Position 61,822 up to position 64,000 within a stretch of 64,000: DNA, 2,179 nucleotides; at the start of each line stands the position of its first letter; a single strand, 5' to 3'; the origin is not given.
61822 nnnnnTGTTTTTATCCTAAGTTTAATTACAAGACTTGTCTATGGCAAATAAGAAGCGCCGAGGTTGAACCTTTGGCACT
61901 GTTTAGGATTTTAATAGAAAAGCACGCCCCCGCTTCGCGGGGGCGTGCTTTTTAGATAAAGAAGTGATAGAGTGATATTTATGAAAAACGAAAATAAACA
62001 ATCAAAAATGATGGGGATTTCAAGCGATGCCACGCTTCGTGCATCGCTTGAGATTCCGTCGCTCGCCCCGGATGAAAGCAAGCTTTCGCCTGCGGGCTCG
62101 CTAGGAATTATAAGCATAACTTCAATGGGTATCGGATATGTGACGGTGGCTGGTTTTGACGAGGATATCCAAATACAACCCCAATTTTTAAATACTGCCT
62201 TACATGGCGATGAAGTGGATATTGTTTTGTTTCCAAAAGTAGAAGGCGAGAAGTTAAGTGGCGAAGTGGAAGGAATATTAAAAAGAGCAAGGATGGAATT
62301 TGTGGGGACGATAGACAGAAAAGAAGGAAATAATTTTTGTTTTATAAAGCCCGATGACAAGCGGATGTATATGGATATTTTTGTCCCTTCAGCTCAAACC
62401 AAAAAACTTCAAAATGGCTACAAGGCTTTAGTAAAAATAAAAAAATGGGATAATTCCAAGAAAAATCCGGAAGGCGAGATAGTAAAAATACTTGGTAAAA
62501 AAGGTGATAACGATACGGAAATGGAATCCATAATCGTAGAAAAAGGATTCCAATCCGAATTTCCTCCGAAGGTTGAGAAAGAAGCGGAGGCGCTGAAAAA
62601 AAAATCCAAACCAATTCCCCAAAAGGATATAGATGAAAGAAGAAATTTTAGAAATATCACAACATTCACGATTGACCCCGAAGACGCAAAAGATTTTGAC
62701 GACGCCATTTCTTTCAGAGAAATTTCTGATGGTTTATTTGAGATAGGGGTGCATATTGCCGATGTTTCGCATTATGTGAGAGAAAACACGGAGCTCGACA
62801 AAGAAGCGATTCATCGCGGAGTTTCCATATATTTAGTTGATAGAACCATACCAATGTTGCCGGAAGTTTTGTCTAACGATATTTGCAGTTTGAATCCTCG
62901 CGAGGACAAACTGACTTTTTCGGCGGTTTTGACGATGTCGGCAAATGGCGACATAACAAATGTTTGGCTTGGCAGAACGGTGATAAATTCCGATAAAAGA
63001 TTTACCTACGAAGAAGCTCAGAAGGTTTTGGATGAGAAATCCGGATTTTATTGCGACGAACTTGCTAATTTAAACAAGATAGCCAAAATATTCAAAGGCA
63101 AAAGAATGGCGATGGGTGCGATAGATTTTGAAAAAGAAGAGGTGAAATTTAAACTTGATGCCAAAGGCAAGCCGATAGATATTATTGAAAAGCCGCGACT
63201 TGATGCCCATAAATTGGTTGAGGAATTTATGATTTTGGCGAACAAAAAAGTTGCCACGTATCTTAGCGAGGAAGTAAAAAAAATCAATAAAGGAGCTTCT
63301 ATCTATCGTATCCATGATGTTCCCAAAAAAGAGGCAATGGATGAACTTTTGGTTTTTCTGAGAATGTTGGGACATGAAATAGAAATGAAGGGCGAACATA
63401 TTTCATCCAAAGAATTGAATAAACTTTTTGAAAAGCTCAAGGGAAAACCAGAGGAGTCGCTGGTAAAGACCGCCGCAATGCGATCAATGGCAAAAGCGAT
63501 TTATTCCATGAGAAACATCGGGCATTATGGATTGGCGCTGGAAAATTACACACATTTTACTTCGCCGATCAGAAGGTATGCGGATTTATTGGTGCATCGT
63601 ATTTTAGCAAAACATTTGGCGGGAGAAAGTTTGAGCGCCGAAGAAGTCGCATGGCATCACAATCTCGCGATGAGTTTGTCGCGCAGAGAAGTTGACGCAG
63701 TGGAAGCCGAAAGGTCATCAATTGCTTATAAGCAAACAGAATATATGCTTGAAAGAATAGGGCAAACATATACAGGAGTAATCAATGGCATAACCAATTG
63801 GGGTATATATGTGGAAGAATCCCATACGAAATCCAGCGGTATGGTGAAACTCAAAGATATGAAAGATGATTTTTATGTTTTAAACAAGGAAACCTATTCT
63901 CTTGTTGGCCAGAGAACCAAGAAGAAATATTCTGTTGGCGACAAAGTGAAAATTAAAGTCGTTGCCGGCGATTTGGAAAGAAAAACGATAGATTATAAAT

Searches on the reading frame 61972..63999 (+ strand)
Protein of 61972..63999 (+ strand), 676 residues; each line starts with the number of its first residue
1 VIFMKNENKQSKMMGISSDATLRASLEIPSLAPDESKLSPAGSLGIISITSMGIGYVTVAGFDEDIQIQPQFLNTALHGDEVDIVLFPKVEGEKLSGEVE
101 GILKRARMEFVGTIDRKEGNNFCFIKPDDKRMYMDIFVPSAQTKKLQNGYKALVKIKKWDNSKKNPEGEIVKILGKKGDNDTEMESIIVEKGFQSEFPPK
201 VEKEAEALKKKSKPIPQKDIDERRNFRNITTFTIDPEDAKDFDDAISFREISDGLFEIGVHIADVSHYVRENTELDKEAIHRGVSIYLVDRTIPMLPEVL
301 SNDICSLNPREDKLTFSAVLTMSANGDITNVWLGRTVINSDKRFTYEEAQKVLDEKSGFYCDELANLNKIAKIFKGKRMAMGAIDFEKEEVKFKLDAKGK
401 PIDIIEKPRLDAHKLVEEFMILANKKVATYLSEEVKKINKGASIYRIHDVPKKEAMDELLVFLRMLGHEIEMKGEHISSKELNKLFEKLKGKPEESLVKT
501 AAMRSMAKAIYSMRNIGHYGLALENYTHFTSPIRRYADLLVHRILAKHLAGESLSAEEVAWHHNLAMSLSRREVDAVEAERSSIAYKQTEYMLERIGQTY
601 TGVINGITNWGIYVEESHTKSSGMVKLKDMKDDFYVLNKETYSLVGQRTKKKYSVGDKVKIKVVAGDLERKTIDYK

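Call 37: search_protein_families(library=pfam, proteins=[window:61972-63999:+], max_evalue=0.00001)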
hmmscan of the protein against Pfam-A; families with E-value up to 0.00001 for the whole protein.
window:61972-63999:+ (676 aa): 5 families
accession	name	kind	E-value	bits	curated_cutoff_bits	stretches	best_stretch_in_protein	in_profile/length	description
PF00773.25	RNB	-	1.8e-111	373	29.3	1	223-550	1-325/326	RNB domain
PF17876.7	CSD2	-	4.4e-25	88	26.2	1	124-198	1-74/74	Cold shock domain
PF08206.17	OB_RNB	-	4.3e-14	52.4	24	1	121-173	9-58/58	Ribonuclease B OB domain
PF17849.7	OB_Dis3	-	1.8e-11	44.4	22.8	1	122-191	1-76/77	Dis3-like cold-shock domain 2 (CSD2)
PF00575.29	S1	-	6.8e-06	26.8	22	1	596-673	4-69/74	S1 RNA binding domain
